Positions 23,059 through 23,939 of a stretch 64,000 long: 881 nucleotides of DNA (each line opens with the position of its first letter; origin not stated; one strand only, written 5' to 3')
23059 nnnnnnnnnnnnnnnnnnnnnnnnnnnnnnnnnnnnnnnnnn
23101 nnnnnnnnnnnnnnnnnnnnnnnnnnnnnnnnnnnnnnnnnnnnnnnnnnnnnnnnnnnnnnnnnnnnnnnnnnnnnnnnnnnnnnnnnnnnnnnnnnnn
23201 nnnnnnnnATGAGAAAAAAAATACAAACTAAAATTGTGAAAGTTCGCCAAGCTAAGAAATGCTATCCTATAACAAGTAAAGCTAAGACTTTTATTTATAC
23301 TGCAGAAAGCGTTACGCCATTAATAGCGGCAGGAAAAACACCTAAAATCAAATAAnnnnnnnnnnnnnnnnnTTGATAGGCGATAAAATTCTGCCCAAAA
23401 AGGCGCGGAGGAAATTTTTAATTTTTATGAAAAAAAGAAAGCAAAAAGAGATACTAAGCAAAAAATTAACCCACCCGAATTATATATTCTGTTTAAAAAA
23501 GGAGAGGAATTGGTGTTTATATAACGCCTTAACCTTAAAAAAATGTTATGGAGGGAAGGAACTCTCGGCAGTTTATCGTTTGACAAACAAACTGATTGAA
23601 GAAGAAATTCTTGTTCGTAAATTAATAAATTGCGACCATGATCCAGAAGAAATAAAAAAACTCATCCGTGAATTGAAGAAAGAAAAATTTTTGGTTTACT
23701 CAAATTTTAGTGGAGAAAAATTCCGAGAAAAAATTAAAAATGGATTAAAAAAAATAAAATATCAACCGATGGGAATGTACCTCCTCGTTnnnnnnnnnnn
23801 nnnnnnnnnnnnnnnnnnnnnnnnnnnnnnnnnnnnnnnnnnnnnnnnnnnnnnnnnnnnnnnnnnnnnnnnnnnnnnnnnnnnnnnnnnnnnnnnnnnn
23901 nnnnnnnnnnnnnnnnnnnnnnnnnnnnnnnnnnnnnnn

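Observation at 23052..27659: Low-GC insertion rebuilt alaS: orphan AlaRS 5' fragment, radical-SAM/SPASM enzyme plus HExxH protein, and a compositionally chimeric alaS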

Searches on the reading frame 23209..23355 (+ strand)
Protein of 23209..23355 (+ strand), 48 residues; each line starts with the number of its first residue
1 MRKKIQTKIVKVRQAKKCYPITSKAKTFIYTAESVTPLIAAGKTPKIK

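Call 6: search_protein_families(library=pfam, proteins=[window:23209-23355:+], max_evalue=0.01)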
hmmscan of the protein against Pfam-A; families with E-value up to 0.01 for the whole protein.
window:23209-23355:+ (48 aa): 0 families

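Call 7: search_protein_families(library=ncbifam, proteins=[window:23209-23355:+], max_evalue=0.01)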
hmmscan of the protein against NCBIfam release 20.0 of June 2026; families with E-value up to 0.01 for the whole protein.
window:23209-23355:+ (48 aa): 0 families

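Call 67: list_cluster_members(proteins=[P0001, window:23209-23355:+, window:24843-25769:+])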
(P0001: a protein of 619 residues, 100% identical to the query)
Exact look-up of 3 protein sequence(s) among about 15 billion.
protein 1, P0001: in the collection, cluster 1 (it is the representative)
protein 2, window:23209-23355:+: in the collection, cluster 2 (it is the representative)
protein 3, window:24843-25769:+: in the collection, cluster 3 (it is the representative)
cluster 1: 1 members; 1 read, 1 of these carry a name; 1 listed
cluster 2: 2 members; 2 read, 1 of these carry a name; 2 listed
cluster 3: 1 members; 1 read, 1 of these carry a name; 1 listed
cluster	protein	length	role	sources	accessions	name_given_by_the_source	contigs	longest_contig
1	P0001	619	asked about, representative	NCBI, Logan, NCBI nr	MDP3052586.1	MAG: alanine--tRNA ligase [bacterium] | alanine--tRNA ligase [bacterium]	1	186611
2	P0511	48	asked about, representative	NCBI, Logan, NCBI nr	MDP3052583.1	MAG: hypothetical protein Q8N22_01345 [bacterium] | hypothetical protein [bacterium]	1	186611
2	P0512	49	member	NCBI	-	-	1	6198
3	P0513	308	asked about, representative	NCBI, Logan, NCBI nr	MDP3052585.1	MAG: hypothetical protein Q8N22_01355 [bacterium] | hypothetical protein [bacterium]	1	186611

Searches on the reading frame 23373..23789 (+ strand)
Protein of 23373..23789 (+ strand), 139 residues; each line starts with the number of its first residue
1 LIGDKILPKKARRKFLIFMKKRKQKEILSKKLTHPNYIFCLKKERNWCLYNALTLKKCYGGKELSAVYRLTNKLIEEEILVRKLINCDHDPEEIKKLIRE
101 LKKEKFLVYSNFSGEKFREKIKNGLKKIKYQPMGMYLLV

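Call 73: search_protein_families(library=pfam, proteins=[window:23373-23789:+], max_evalue=10)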
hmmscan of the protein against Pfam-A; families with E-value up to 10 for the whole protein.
window:23373-23789:+ (139 aa): 1 family
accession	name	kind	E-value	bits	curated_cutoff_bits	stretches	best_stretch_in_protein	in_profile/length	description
PF10437.14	Lip_prot_lig_C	-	0.041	14.3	24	1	78-106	44-73/85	Bacterial lipoate protein ligase C-terminus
